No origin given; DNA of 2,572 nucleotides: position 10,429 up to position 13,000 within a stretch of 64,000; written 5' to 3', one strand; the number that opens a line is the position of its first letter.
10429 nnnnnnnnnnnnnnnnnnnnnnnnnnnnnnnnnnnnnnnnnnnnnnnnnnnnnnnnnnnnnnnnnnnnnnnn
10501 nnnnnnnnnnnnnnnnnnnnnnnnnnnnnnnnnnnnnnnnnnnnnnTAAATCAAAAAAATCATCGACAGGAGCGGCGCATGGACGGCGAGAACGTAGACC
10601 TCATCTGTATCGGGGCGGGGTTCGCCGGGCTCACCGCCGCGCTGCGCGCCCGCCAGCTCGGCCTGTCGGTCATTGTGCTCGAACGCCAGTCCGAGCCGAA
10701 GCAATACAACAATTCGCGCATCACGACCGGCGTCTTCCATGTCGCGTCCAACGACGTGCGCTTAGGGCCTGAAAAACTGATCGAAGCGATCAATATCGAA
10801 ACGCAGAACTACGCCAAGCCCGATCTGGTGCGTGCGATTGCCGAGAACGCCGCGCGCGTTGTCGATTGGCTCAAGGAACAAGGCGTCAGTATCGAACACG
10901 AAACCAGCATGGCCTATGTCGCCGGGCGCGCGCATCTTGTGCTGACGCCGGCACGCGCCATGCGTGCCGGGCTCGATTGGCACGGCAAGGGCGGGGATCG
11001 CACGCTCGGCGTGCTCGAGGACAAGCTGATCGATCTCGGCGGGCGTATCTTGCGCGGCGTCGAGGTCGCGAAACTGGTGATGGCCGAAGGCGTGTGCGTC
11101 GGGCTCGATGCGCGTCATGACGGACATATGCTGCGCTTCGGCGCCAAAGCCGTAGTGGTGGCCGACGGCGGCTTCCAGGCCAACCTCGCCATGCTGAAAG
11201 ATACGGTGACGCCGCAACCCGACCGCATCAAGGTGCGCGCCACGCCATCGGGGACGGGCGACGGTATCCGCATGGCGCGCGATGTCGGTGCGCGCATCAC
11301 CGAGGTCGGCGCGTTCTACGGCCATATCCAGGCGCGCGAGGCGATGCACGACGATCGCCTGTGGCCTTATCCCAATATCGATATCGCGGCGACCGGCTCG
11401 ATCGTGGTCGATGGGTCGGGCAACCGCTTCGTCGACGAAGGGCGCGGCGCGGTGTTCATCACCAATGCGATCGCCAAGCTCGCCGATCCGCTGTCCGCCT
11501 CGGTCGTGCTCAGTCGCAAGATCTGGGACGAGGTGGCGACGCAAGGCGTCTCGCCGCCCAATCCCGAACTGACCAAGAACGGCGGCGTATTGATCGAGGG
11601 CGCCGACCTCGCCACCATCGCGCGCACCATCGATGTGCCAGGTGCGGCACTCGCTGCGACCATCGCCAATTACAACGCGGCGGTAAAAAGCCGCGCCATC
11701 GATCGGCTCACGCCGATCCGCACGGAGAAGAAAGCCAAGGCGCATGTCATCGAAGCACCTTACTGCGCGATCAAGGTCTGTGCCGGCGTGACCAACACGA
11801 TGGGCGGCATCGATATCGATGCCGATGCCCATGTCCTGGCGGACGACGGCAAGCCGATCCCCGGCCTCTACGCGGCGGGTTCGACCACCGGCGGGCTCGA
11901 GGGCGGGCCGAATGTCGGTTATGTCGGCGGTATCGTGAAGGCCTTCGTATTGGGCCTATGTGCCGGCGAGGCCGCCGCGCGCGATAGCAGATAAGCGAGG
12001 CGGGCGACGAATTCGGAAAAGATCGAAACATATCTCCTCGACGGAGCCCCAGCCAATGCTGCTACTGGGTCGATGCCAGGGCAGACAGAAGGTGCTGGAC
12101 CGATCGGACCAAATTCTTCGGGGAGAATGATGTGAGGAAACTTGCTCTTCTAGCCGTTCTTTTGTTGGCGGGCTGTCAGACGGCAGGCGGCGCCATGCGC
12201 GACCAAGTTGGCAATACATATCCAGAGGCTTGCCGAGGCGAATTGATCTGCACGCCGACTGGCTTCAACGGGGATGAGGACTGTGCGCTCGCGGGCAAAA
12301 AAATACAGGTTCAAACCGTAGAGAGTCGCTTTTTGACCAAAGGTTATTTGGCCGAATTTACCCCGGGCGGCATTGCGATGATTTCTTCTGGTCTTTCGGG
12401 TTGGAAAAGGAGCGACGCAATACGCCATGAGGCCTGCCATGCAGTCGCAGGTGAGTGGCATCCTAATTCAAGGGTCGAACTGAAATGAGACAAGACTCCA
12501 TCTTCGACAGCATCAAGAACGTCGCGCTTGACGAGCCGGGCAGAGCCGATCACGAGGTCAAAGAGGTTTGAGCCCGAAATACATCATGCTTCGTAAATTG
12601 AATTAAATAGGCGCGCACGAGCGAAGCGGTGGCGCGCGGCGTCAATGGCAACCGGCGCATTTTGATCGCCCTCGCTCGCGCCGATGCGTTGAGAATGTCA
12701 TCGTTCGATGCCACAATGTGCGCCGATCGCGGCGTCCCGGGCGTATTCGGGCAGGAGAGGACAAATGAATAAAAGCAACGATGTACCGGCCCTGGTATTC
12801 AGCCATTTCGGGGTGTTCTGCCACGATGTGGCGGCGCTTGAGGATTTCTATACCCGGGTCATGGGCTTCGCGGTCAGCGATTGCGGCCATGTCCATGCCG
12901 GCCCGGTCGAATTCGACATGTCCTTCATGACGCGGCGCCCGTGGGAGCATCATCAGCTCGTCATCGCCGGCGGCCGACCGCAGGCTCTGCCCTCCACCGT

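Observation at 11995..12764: Lower-GC insert inside the catabolic cluster encoding a minimal HExxH lipoprotein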

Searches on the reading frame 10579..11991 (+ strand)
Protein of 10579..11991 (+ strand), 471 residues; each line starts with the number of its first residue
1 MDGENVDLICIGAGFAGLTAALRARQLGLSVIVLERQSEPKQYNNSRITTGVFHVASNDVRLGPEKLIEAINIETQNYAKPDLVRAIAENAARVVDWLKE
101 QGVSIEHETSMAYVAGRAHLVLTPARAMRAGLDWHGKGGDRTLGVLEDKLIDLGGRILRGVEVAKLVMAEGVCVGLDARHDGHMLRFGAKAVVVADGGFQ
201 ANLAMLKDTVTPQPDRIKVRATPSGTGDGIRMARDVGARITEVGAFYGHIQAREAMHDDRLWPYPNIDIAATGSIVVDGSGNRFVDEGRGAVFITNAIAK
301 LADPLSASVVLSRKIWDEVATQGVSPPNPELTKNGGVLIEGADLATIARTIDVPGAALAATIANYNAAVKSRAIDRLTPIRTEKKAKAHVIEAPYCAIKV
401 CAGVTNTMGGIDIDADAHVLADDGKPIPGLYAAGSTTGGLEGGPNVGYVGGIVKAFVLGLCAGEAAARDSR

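Call 8: search_protein_families(library=pfam, proteins=[window:10579-11991:+], max_evalue=1)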
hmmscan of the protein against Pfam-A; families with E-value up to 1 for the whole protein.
window:10579-11991:+ (471 aa): 13 families
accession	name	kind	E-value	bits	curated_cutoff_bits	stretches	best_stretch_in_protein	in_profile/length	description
PF00890.30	FAD_binding_2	-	3.1e-49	168.7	20.4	1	7-442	1-405/414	FAD binding domain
PF01266.30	DAO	-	1.4e-12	48.2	27.9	1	7-216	1-225/353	FAD dependent oxidoreductase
PF03486.20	HI0933_like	-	3.5e-07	30.3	50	1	7-41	2-36/244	HI0933-like protein Rossmann domain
PF07992.20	Pyr_redox_2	-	3.6e-06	27.1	26.1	1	7-95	2-86/291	Pyridine nucleotide-disulphide oxidoreductase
PF13450.12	NAD_binding_8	-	1.4e-05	25.7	21.9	1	11-40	2-31/68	NAD(P)-binding Rossmann-like domain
PF01262.27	AlaDh_PNT_C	-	0.00029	20.7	23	1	8-55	31-78/214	Alanine dehydrogenase/PNT, C-terminal domain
PF12831.13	FAD_oxidored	-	0.00042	20.2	27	1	7-37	1-31/416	FAD dependent oxidoreductase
PF00070.33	Pyr_redox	-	0.00048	21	22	1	8-52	2-46/82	Pyridine nucleotide-disulphide oxidoreductase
PF01134.28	GIDA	-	0.00062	19.4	22.1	1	7-35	1-29/391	Glucose inhibited division protein A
PF13738.12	Pyr_redox_3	-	0.00078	19.2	30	1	9-42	1-35/305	Pyridine nucleotide-disulphide oxidoreductase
PF01494.25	FAD_binding_3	-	0.0013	18.4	22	1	6-49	2-45/349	FAD binding domain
PF01946.23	Thi4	-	0.0031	17.2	26.2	1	6-37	18-50/235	Thi4 family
PF05834.18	Lycopene_cycl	-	0.0094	15.5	23.4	1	7-43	1-39/380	Lycopene cyclase protein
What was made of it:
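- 10579..11994 (+): Upstream native gene: FAD_binding_2 flavoprotein (471 aa). It forms the left border of the insert. Pfam FAD_binding_2, E 3e-49 (call 8).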

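Call 9: find_related_loci(query=window:10579-11991:+, collection=genome_contigs, flank=6000)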
Query window:10579-11991:+ (471 aa) in genome_contigs; peptide patterns used: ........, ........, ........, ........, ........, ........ (x = any residue, [..] = any of these).
61 stretches matched a pattern; 8 encode a relative of the query (tblastn E <= 1e-3); 8 distinct loci.
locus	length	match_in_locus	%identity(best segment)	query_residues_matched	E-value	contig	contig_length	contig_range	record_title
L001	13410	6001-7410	80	1-470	0e+0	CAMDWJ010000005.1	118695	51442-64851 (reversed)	MAG: Caenispirillum bisanense isolate MsH-01oct19-170 genome assembly, contig: MsH-01oct19-C198, whole genome shotgun se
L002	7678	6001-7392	57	1-464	1e-165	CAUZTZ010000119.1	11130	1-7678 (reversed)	MAG: Alphaproteobacteria bacterium isolate CB9_331.49 genome assembly, contig: Ga0302133_10002550, whole genome shotgun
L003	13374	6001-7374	57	1-458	7e-164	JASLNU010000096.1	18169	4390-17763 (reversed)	MAG: Rhodospirillales bacterium isolate Arabian11_MAG_19 c_000001151531, whole genome shotgun sequence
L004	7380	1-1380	55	12-471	1e-151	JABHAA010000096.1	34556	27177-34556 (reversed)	MAG: Rhodospirillaceae bacterium isolate SI036_bin45 k141_118689, whole genome shotgun sequence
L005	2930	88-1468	56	1-460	5e-140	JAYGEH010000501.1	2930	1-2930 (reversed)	MAG: Rhodospirillales bacterium isolate OC6_3000m_MAG_133 OC6_3000m_contig_4260408, whole genome shotgun sequence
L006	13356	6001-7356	43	7-464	3e-106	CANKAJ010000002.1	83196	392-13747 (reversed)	MAG: Betaproteobacteria bacterium isolate RH-23may17-977 genome assembly, contig: RH-23may17-C2001, whole genome shotgun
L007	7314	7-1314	45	33-471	8e-94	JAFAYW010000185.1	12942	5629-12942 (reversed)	MAG: Alphaproteobacteria bacterium isolate CP_BM_RX_R8_25 BM_RX_R8_k147_1672099, whole genome shotgun sequence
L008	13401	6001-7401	46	2-471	2e-111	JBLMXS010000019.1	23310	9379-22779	MAG: Thiohalocapsa sp. isolate MAG250 PRJNA957066_bin31_renamed_18, whole genome shotgun sequence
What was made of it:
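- Only one close syntenic comparator exists (L001; call 9).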

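Call 74: search_protein_families(library=pfam, proteins=[L001:5263-5796:-, L004:1421-2305:+], max_evalue=0.001)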
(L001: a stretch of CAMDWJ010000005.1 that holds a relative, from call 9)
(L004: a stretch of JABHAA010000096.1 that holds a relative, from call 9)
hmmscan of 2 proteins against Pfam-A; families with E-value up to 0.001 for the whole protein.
L001:5263-5796:- (177 aa): 0 families

L004:1421-2305:+ (295 aa): 1 family
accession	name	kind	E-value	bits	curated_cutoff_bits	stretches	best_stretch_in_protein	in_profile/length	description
PF02668.22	TauD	-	1.5e-57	195.9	27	1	5-271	2-266/267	Taurine catabolism dioxygenase TauD, TfdA family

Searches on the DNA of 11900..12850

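Call 59: search_rna_families(source=window, start=11900, end=12850, threshold=evalue, max_evalue=1)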
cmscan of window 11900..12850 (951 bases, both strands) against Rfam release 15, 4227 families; matches with E-value up to 1: 0.
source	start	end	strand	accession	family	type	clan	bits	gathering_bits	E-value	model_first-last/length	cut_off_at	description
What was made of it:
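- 12489..12600 (.): 3' low-GC tail of the foreign segment (51.8% GC). No recognisable feature. No Rfam match (call 59).
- Tried and rejected: No Rfam match in the insert (call 59).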
